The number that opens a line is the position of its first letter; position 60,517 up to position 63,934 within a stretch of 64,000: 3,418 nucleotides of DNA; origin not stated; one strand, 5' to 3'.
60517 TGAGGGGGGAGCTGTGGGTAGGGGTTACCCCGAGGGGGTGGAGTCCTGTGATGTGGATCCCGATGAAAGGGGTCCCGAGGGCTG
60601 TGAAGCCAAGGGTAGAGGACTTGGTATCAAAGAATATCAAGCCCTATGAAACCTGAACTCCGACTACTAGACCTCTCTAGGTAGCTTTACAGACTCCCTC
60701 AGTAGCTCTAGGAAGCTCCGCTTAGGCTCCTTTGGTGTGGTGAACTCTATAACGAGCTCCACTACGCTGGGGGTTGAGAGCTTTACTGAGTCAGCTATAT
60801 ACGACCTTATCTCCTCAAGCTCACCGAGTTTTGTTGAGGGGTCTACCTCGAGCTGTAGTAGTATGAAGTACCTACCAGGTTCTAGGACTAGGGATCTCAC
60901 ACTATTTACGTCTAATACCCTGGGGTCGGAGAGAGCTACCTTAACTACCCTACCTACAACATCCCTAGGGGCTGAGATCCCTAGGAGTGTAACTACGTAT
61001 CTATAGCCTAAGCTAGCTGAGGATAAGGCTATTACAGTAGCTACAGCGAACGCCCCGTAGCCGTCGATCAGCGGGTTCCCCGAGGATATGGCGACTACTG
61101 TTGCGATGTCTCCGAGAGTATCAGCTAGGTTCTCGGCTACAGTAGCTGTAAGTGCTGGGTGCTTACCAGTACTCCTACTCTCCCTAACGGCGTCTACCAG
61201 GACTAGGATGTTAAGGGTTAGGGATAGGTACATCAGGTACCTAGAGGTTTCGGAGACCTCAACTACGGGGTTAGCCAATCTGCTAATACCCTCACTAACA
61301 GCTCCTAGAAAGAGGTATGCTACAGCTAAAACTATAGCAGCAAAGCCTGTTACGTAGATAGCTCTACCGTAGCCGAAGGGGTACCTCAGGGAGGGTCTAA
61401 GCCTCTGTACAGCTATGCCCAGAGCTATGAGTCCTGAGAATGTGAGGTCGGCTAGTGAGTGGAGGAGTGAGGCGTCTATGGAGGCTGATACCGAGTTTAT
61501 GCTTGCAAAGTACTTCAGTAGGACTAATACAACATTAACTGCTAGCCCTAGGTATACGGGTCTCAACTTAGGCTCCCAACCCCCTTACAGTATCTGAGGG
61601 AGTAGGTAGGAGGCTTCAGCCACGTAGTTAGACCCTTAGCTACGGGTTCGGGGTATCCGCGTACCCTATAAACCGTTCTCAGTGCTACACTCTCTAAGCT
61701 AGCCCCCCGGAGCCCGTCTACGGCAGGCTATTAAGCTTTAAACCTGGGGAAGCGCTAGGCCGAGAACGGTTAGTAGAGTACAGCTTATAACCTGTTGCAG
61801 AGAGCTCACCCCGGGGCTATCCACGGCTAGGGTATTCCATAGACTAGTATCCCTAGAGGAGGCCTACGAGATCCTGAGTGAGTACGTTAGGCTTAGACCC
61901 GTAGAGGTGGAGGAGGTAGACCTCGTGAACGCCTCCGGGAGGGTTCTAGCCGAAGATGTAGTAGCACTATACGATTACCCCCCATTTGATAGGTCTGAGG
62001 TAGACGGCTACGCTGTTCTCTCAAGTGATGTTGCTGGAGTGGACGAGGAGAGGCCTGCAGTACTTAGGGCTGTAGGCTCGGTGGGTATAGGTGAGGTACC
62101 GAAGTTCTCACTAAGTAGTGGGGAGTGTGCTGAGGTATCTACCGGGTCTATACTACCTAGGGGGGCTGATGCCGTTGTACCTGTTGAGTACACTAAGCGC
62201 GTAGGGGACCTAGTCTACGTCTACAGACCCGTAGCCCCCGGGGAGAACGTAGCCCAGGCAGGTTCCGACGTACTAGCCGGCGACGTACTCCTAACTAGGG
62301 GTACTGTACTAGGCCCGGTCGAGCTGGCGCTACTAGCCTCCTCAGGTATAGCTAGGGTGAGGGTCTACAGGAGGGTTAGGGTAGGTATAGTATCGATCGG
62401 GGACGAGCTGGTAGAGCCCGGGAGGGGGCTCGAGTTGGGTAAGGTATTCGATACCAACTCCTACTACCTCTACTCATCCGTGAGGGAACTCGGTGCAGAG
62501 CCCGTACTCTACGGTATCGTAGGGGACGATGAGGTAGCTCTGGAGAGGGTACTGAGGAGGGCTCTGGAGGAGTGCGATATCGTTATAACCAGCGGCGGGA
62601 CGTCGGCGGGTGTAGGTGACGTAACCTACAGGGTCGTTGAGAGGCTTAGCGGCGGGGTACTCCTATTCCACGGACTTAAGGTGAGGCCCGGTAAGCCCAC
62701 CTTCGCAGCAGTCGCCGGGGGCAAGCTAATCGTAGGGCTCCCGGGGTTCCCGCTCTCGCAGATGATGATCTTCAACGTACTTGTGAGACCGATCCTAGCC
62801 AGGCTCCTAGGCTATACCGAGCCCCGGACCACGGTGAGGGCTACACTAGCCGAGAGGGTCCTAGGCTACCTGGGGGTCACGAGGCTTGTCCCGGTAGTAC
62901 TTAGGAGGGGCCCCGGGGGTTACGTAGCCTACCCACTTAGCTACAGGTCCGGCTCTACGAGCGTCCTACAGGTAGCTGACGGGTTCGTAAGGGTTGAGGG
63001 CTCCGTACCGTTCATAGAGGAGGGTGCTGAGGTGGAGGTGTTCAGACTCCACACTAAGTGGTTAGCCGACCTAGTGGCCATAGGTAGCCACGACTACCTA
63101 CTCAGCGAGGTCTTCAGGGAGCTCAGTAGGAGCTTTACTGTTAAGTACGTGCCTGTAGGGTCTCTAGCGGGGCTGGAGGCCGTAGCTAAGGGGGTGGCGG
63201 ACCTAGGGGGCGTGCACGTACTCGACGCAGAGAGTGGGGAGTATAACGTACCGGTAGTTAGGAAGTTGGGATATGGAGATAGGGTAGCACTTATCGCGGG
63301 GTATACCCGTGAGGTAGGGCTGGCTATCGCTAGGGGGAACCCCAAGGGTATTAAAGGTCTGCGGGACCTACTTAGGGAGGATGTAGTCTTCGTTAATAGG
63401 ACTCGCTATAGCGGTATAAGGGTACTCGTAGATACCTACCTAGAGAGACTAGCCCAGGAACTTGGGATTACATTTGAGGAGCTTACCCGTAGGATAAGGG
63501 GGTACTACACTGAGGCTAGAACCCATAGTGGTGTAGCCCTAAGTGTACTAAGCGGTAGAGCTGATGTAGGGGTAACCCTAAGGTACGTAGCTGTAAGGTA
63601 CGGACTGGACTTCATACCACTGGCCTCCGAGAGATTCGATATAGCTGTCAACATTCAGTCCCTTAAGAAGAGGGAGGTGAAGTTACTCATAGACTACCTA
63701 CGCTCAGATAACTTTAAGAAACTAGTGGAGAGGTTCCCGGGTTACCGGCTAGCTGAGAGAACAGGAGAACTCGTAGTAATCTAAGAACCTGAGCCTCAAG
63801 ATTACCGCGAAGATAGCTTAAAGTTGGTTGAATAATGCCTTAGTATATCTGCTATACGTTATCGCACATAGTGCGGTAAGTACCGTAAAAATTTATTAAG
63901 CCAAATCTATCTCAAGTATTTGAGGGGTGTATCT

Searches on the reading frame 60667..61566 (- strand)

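Call 33: search_protein_families(library=pfam, proteins=[window:60667-61566:-], max_evalue=0.001)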
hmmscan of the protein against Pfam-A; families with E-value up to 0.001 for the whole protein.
window:60667-61566:- (299 aa): 1 family
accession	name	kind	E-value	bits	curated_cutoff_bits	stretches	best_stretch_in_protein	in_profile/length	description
PF01545.26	Cation_efflux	-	2.4e-20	73.6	26.6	1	5-194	2-197/198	Cation efflux family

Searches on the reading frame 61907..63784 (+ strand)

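Call 33: search_protein_families(library=pfam, proteins=[window:61907-63784:+], max_evalue=0.001)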
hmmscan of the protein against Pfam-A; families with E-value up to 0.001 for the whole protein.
window:61907-63784:+ (625 aa): 7 families
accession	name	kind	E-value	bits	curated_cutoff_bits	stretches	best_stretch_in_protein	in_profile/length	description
PF12727.12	PBP_like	-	2.4e-56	190.4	27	1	404-598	5-192/193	PBP superfamily domain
PF03453.22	MoeA_N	-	1.3e-42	145.6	30.8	1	2-147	20-160/160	MoeA N-terminal region (domain I and II)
PF00994.29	MoCF_biosynth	-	1.5e-31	109.5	26.6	1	160-298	1-143/144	Probable molybdopterin binding domain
PF03454.20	MoeA_C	-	2.3e-09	37.8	22.1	1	312-379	2-70/72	MoeA C-terminal region (domain IV)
PF13531.11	SBP_bac_11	-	2.5e-07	31.2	25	1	466-609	77-223/227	Bacterial extracellular solute-binding protein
PF12974.12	Phosphonate-bd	-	0.00017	21.5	27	1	434-565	57-170/242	ABC transporter, phosphonate, periplasmic substrate-binding protein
PF12849.12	PBP_like_2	-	0.00047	20.4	27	1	402-521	30-163/267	PBP superfamily domain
